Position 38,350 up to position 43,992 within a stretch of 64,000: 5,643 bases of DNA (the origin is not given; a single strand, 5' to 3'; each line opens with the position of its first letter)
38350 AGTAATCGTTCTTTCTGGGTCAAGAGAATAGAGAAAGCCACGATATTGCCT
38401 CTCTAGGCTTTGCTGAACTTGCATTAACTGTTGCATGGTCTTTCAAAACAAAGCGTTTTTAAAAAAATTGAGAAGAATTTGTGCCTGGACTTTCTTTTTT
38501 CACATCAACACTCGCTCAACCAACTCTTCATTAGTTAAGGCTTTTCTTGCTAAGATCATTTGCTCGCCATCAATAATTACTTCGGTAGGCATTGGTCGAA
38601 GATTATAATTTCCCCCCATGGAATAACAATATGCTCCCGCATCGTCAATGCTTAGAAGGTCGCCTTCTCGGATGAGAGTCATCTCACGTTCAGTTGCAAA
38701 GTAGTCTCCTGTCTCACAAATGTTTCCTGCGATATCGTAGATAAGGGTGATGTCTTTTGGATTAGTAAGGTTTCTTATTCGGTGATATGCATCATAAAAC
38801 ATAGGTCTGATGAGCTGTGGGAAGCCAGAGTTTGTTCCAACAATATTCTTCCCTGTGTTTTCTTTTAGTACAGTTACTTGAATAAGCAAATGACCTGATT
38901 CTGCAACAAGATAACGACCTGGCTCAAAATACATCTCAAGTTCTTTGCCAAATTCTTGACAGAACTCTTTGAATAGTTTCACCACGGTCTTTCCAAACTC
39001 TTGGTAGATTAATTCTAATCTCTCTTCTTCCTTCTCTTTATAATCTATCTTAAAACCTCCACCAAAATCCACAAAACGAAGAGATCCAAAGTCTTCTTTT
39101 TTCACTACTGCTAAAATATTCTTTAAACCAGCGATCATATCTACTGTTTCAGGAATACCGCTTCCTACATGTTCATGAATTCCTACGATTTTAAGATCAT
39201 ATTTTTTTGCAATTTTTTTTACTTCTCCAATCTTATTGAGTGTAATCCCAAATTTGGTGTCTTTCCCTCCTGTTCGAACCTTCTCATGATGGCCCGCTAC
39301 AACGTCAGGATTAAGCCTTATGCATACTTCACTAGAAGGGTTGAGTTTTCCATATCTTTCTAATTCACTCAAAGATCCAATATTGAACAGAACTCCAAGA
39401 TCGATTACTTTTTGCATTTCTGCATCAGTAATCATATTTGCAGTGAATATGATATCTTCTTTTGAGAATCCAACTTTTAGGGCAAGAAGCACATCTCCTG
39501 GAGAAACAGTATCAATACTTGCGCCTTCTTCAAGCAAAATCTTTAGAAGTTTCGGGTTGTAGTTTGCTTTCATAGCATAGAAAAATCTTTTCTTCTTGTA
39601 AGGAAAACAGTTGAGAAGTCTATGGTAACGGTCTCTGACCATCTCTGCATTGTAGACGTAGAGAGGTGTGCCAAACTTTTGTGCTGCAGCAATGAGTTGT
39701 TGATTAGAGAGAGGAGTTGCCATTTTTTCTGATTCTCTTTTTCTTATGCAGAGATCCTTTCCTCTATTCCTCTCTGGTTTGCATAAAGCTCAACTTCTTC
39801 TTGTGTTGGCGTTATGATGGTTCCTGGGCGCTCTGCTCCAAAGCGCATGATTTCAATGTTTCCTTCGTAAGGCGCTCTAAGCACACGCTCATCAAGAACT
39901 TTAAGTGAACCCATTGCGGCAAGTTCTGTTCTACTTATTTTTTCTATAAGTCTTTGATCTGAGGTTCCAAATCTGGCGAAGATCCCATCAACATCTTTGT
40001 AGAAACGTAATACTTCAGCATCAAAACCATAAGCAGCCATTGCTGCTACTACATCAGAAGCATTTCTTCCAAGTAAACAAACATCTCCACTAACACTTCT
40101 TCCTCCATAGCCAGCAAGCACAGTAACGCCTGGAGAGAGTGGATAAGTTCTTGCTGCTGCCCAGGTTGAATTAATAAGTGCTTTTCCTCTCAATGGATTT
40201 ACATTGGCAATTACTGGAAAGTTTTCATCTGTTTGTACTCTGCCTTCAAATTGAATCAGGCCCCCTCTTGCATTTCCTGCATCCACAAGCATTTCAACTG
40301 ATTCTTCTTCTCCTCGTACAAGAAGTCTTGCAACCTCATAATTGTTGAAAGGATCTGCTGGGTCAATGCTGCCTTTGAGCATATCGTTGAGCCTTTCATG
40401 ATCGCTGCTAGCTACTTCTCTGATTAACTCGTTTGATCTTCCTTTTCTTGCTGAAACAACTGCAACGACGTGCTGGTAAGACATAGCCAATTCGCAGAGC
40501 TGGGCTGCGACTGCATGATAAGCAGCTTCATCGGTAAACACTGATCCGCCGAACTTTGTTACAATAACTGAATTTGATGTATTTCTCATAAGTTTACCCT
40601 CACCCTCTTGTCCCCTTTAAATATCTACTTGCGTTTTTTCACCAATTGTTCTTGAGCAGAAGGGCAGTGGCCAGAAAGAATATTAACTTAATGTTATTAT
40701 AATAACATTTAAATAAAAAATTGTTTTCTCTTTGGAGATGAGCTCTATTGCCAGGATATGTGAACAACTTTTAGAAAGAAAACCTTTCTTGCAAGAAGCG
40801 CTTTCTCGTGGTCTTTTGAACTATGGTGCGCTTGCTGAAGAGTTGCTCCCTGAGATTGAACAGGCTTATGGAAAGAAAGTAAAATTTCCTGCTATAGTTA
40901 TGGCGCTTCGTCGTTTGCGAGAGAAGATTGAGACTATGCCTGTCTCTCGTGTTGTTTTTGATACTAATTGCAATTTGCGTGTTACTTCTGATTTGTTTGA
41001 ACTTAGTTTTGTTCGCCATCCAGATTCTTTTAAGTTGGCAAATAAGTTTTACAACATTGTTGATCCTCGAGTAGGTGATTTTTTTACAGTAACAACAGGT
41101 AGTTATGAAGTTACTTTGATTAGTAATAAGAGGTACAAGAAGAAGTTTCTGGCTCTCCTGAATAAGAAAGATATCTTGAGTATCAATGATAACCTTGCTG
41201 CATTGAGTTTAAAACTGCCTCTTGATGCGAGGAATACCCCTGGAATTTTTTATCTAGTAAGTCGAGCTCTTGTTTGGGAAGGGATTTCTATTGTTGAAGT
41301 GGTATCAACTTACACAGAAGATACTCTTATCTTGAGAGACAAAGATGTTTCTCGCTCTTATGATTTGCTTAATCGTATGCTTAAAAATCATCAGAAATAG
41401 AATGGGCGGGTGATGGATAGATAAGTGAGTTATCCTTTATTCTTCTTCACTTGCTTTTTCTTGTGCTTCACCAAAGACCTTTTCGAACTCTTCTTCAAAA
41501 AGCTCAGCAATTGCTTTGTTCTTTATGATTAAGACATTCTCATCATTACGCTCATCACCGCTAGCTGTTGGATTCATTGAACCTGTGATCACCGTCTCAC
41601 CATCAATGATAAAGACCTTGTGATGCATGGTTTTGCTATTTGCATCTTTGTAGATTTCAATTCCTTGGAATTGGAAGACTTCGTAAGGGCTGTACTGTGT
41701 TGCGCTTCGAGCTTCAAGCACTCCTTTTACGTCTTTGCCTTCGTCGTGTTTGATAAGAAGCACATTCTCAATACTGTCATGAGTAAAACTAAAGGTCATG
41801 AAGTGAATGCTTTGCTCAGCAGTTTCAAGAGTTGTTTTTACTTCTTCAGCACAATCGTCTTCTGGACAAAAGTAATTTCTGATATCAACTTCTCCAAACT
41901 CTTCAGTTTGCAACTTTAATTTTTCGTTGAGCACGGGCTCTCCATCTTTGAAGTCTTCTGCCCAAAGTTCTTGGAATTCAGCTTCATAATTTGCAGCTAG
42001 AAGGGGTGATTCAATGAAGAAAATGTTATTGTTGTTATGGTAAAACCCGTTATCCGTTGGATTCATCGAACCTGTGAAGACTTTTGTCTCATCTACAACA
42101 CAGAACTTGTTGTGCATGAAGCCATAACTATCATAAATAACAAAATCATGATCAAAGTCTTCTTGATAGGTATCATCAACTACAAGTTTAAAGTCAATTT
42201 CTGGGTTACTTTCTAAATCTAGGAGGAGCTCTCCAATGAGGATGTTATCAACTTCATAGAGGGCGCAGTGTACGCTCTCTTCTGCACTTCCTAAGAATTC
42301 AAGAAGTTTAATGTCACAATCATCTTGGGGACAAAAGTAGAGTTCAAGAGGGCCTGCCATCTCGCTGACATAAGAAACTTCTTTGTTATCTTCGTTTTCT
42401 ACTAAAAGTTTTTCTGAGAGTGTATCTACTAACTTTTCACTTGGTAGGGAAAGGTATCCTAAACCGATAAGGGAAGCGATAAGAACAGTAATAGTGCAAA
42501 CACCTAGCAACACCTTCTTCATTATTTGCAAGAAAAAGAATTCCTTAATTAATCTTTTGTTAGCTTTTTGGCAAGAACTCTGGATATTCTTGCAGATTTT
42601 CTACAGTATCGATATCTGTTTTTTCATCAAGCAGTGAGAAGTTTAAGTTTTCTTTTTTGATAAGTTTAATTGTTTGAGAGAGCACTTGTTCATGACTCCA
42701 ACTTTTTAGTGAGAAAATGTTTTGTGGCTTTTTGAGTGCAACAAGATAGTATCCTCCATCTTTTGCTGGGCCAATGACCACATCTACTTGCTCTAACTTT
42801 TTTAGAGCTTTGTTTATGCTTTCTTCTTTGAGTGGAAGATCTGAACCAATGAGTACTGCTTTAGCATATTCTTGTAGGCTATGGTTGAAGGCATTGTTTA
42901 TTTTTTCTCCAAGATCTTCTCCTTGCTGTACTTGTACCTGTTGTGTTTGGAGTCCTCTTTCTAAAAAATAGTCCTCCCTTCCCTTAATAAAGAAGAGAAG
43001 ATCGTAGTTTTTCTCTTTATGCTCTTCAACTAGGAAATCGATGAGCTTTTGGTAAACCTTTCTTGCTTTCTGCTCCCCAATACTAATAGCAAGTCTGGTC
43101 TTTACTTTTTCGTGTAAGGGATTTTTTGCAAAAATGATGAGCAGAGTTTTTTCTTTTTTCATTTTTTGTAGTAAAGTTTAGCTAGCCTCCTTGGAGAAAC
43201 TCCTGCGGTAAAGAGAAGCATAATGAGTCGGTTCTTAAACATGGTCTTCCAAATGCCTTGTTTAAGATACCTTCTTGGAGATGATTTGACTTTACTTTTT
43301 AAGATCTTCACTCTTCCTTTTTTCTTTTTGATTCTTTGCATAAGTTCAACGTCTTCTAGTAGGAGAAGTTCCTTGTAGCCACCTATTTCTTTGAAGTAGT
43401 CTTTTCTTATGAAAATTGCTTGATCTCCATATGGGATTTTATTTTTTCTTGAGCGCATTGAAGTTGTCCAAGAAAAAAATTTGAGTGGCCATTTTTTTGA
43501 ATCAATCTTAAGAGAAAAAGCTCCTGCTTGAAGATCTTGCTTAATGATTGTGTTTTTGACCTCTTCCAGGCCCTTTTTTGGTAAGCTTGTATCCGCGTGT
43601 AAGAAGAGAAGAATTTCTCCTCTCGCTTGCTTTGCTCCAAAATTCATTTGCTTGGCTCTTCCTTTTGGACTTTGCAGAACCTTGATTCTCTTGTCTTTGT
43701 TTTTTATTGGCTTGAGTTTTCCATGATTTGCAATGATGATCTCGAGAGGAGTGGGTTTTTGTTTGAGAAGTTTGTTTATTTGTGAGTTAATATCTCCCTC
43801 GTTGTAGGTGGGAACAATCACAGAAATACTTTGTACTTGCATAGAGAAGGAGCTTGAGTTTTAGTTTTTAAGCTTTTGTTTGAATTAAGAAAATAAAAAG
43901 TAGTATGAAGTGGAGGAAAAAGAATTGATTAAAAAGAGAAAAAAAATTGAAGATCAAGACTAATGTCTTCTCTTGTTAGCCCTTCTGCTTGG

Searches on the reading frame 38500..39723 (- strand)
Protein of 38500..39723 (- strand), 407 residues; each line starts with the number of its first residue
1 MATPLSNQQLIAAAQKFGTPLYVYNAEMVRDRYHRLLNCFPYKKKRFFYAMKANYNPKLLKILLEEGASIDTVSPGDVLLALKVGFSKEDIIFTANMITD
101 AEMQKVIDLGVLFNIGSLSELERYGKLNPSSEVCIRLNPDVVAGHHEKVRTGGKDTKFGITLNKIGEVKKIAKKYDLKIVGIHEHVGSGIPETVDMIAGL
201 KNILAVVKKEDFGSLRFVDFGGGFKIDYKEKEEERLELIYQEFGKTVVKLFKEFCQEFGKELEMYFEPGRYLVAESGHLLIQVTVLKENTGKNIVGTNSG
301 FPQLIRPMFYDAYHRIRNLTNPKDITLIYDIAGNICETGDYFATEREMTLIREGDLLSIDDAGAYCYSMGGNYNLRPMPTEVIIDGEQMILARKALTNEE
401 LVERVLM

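Call 67: search_protein_families(library=pfam, proteins=[window:38500-39723:-], max_evalue=0.0001)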
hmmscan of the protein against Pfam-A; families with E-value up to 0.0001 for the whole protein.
window:38500-39723:- (407 aa): 2 families
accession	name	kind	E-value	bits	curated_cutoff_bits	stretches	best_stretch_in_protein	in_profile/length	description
PF02784.22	Orn_Arg_deC_N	-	1.5e-48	165.7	23.4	1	29-274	4-247/247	Pyridoxal-dependent decarboxylase, pyridoxal binding domain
PF00278.28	Orn_DAP_Arg_deC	-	4.5e-19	69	23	1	48-363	5-95/95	Pyridoxal-dependent decarboxylase, C-terminal sheet domain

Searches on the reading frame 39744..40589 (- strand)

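Call 77: search_protein_families(library=pfam, proteins=[window:39744-40589:-], max_evalue=0.0001)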
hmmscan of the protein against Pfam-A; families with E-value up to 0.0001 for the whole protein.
window:39744-40589:- (281 aa): 1 family
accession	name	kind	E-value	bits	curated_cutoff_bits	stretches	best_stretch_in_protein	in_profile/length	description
PF00696.33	AA_kinase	-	1.7e-22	80.7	24.9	1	8-247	2-230/234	Amino acid kinase family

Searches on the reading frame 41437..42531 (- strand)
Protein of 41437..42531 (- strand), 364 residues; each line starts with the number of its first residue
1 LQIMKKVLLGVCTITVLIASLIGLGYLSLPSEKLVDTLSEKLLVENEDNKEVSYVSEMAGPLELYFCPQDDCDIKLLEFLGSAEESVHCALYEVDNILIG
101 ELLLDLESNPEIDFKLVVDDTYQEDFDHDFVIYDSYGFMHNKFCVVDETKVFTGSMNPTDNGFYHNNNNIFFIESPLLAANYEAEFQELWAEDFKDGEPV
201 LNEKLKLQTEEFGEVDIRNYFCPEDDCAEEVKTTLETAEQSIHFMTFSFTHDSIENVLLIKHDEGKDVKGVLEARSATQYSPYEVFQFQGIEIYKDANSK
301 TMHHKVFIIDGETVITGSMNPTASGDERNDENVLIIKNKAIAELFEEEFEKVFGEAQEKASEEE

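Call 67: search_protein_families(library=pfam, proteins=[window:41437-42531:-], max_evalue=0.0001)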
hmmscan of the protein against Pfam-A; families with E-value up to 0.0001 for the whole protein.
window:41437-42531:- (364 aa): 3 families
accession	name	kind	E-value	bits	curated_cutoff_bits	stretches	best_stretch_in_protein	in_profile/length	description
PF13091.12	PLDc_2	-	6.4e-41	139.7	27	2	233-351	3-130/132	PLD-like domain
PF07894.18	SACK1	-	6.9e-07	29.5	21.4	0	301-356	218-272/274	Scaffolding anchor of CK1 domain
PF00614.28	PLDc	-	8.3e-07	29.2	21.9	0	300-320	3-23/28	Phospholipase D Active site motif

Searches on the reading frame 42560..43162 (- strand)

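Call 77: search_protein_families(library=pfam, proteins=[window:42560-43162:-], max_evalue=0.0001)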
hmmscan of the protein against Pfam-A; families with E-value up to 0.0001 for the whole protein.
window:42560-43162:- (200 aa): 2 families
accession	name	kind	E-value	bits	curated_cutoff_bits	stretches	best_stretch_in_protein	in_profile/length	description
PF09837.15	DUF2064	-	1.7e-23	83.2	25.8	1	57-156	15-119/120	Uncharacterized protein conserved in bacteria (DUF2064)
PF01983.22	CofC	-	1e-12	48.2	22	1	18-192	11-181/217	Guanylyl transferase CofC like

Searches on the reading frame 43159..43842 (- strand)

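Call 77: search_protein_families(library=pfam, proteins=[window:43159-43842:-], max_evalue=0.0001)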
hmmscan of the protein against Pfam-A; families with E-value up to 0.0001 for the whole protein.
window:43159-43842:- (227 aa): 3 families
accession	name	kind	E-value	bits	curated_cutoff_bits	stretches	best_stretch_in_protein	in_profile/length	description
PF00535.33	Glycos_transf_2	-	1.9e-16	60.9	23.3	1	7-151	1-165/168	Glycosyl transferase family 2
PF10111.15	Glyco_tranf_2_2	-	1.3e-06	28.6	27.3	0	136-178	162-206/276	Glycosyltransferase like family 2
PF13641.12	Glyco_tranf_2_3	-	2.1e-05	25.1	27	0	5-185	2-209/230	Glycosyltransferase like family 2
